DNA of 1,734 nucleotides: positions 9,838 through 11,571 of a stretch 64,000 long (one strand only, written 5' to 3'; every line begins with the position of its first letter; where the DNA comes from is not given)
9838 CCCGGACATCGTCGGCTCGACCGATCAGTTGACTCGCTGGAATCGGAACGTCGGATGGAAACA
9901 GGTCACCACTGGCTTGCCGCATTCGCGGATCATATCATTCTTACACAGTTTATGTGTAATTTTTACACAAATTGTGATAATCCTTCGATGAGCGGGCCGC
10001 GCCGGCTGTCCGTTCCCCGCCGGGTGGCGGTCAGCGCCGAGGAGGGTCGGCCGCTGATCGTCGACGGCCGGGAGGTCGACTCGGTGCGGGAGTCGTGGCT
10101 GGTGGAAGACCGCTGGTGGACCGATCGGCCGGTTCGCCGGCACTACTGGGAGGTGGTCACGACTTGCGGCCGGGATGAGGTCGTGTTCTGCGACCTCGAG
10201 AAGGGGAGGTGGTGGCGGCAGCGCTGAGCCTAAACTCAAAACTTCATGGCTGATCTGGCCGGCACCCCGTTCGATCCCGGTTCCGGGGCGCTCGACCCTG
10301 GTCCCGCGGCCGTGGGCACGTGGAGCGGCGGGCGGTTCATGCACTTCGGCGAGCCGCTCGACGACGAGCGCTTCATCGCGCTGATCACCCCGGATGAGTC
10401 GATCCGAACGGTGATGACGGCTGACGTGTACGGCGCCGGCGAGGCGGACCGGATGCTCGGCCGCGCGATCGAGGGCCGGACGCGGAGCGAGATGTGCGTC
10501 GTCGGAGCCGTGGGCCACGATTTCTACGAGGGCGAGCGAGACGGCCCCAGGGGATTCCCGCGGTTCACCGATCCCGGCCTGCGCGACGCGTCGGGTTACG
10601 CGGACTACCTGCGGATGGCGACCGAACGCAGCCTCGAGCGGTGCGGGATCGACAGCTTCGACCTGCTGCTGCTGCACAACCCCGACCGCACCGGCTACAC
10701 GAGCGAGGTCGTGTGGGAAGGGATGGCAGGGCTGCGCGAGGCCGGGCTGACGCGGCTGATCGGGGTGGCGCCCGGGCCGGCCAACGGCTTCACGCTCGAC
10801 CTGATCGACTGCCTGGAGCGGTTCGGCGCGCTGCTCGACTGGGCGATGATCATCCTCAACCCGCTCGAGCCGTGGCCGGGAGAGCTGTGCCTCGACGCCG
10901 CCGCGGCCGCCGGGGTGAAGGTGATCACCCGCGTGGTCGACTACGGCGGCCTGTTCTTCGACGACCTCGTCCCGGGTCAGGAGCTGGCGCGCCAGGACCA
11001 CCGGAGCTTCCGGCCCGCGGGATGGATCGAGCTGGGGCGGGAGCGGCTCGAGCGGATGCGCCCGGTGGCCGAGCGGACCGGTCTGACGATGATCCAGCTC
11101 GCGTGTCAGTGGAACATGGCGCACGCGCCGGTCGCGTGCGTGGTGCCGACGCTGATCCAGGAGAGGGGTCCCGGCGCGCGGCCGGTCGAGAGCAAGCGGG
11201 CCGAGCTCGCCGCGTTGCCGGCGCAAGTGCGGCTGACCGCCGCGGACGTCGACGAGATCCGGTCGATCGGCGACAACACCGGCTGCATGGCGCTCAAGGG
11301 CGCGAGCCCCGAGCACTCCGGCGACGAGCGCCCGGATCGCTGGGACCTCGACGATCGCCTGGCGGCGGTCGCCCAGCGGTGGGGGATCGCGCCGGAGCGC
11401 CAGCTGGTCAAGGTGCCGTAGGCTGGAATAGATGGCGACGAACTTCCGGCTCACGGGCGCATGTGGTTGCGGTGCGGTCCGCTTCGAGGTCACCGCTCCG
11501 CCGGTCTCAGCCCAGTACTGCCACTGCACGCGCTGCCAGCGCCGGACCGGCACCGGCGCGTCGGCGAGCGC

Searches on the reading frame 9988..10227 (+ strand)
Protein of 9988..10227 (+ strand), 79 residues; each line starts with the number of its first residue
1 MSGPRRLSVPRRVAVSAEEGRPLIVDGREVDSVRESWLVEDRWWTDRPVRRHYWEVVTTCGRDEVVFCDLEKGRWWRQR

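Call 4: search_protein_families(library=pfam, proteins=[window:9988-10227:+], max_evalue=0.01)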
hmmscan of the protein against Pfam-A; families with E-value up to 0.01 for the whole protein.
window:9988-10227:+ (79 aa): 0 families

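Call 9: search_protein_families(library=ncbifam, proteins=[window:9988-10227:+], max_evalue=0.01)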
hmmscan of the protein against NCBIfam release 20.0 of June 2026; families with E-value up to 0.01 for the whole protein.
window:9988-10227:+ (79 aa): 0 families

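Call 10: search_protein_families(library=padloc, proteins=[window:9988-10227:+], max_evalue=0.1)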
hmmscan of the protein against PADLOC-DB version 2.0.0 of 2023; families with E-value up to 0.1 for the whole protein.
window:9988-10227:+ (79 aa): 0 families

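Call 15: find_homologous_proteins(query=window:9988-10227:+)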
Query window:9988-10227:+ (79 aa): 1246 proteins with E <= 0.001 among 1246 candidates; the best 120 are listed.
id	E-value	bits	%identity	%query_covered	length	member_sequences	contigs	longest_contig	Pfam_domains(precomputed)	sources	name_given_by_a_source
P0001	6.6e-40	152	86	100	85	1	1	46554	-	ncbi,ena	-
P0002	1.6e-39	151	86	100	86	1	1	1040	-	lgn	-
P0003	2.6e-38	147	84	100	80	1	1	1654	-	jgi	jgi:CO dehydrogenase/acetyl-CoA synthase delta subunit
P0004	4.8e-38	146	81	100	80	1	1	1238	-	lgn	-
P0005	5.7e-38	146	83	100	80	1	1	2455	-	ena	-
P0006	8.5e-38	146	83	100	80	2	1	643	-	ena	-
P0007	1.1e-37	145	84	100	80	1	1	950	-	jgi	jgi:CO dehydrogenase/acetyl-CoA synthase delta subunit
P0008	1.1e-37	145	84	100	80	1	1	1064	-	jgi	jgi:CO dehydrogenase/acetyl-CoA synthase delta subunit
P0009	1.3e-37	145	79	100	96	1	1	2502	-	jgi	jgi:hypothetical protein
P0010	1.4e-37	145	87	100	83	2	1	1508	-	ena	-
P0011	1.4e-37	145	83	100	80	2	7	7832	-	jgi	jgi:hypothetical protein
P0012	1.6e-37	145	83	100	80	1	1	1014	-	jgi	jgi:hypothetical protein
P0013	1.8e-37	145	85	100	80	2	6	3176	-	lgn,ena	-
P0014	2.5e-37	144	84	100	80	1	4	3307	-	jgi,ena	jgi:hypothetical protein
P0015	3.0e-37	144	85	100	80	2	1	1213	-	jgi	jgi:CO dehydrogenase/acetyl-CoA synthase delta subunit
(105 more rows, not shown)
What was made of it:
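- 9988..10227 (+): 79-aa tryptophan-rich protein, probably a standalone ImuB-C domain. In most relatives its start overlaps the imuB stop codon. >1,200 homologues; the best 120 listed are 74-89% identical (call 15).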

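Call 17: find_related_loci(query=A1, collection=genome_contigs, flank=6000)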
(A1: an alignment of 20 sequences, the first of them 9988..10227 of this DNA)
Query A1 (79 aa) in genome_contigs; peptide patterns used: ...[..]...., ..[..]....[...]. (x = any residue, [..] = any of these).
599 stretches matched a pattern (row limit reached: there are more); 582 encode a relative of the query (tblastn E <= 1e-3); the best 80 are kept; 80 distinct loci.
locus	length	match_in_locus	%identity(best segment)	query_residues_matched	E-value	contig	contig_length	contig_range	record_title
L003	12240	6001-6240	85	1-79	6e-41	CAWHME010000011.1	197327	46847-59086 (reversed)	MAG: uncultured Solirubrobacterales bacterium isolate MFD09603.bin.1.254 genome assembly, contig: contig_80614, whole ge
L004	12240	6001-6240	88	1-79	2e-40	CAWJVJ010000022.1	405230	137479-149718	MAG: uncultured Solirubrobacterales bacterium isolate MFD00964.bin.1.13 genome assembly, contig: contig_8847, whole geno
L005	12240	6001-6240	85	1-79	3e-40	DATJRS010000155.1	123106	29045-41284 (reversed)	MAG TPA_asm: Solirubrobacteraceae bacterium isolate SMAG_U14973 k141_2281344, whole genome shotgun sequence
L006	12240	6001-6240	89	1-79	2e-40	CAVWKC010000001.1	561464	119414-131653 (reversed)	MAG: uncultured Solirubrobacterales bacterium isolate MFD05502.bin.2.26 genome assembly, contig: contig_10373, whole gen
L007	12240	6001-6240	88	1-79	6e-40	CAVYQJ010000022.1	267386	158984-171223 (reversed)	MAG: uncultured Solirubrobacterales bacterium isolate MFD06092.bin.1.58 genome assembly, contig: contig_42669, whole gen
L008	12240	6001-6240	84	1-79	6e-40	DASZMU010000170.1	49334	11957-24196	MAG TPA_asm: Solirubrobacteraceae bacterium isolate SMAG_U5899 k141_1340495, whole genome shotgun sequence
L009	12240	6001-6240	79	1-79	7e-40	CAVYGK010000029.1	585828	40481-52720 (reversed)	MAG: uncultured Solirubrobacterales bacterium isolate MFD01248.bin.2.66 genome assembly, contig: contig_4481, whole geno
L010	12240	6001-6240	81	1-79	7e-40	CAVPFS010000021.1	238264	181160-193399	MAG: uncultured Solirubrobacterales bacterium isolate MFD10064.bin.2.112 genome assembly, contig: contig_21125, whole ge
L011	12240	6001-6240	85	1-79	4e-39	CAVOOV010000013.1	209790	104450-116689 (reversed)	MAG: uncultured Solirubrobacterales bacterium isolate MFD00125.bin.2.70 genome assembly, contig: contig_47963, whole gen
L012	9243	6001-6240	80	1-79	3e-39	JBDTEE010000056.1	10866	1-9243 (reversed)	MAG: Solirubrobacteraceae bacterium isolate cluster2_bin.196 k127_3151077, whole genome shotgun sequence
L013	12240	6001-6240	81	1-79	7e-39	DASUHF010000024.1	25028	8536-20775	MAG TPA_asm: Solirubrobacteraceae bacterium isolate SMAG_U1425 k141_1133314, whole genome shotgun sequence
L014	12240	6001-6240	85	1-79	8e-39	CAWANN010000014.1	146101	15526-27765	MAG: uncultured Solirubrobacterales bacterium isolate MFD01633.bin.1.32 genome assembly, contig: contig_26049, whole gen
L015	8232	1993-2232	81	1-79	7e-39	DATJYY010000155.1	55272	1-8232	MAG TPA_asm: Solirubrobacteraceae bacterium isolate SMAG_U15164 k141_2685627, whole genome shotgun sequence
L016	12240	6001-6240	81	1-79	7e-39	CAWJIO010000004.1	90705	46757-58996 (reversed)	MAG: uncultured Solirubrobacterales bacterium isolate MFD05377.bin.3.144 genome assembly, contig: contig_105093, whole g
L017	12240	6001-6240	83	1-79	9e-39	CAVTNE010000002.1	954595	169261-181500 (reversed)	MAG: uncultured Solirubrobacterales bacterium isolate MFD02248.bin.2.123 genome assembly, contig: contig_11245, whole ge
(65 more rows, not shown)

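Call 55: search_dna_similar(query=window:9988-10227:+, collection=plasmids, mode=protein, max_evalue=1, max_rows=25)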
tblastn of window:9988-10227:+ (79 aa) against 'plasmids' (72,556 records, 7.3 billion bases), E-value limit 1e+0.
No match.

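Call 56: search_protein_families(library=pfam, alignment_id=A1, max_evalue=10)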
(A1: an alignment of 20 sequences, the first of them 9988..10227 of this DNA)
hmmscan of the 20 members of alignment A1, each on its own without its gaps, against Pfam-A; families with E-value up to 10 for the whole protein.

A. member 1, window:9988-10227:+ (79 aa): 0 families

B. families by the number of members that match (of 20 scanned): 2 families
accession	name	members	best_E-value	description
PF15647.12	Tox-REase-3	3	0.041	Restriction endonuclease fold toxin 3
PF22517.1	Mcm-like_N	2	0.042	Mcm-like, N-terminal domain, archaea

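Call 98: search_solved_structures(query=A1, max_evalue=10, show_alignments=2)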
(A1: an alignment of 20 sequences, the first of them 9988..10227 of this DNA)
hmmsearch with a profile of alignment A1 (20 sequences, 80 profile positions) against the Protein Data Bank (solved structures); distinct sequences matched with E-value up to 10: 1.
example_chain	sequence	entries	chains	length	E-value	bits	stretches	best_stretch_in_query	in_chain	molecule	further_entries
1wfi_A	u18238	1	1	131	0.98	12.4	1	14-44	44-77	nuclear distribution gene C homolog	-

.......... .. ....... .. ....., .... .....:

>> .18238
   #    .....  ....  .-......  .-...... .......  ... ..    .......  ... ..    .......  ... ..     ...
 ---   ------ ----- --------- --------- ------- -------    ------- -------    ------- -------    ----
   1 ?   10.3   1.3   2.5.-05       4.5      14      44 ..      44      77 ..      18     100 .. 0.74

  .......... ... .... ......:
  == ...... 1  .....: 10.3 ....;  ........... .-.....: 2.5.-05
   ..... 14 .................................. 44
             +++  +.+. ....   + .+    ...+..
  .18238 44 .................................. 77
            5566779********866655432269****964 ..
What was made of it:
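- On Standalone ImuB-C (for the 79-aa neighbour): No profile or structure match could be obtained (calls 4, 56, 98), and no canonical ImuB sequence was available for comparison.
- Tried and rejected: Nothing found (call 98).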

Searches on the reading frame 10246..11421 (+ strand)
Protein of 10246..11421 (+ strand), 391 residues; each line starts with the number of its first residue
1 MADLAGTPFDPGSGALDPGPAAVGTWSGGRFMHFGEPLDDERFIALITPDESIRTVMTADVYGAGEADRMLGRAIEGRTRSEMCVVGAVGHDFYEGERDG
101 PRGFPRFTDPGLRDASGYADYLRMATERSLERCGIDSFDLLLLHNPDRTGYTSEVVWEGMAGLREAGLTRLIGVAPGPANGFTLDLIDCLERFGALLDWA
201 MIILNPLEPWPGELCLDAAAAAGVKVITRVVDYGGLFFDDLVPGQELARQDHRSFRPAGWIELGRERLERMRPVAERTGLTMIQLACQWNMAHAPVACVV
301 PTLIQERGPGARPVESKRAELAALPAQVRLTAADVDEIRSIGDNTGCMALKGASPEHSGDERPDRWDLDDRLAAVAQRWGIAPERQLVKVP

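Call 4: search_protein_families(library=pfam, proteins=[window:10246-11421:+], max_evalue=0.01)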
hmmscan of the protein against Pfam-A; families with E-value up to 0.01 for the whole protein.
window:10246-11421:+ (391 aa): 1 family
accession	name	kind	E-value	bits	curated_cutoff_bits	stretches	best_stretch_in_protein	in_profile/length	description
PF00248.27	Aldo_ket_red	-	4.4e-22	79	24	1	50-302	30-260/291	Aldo/keto reductase family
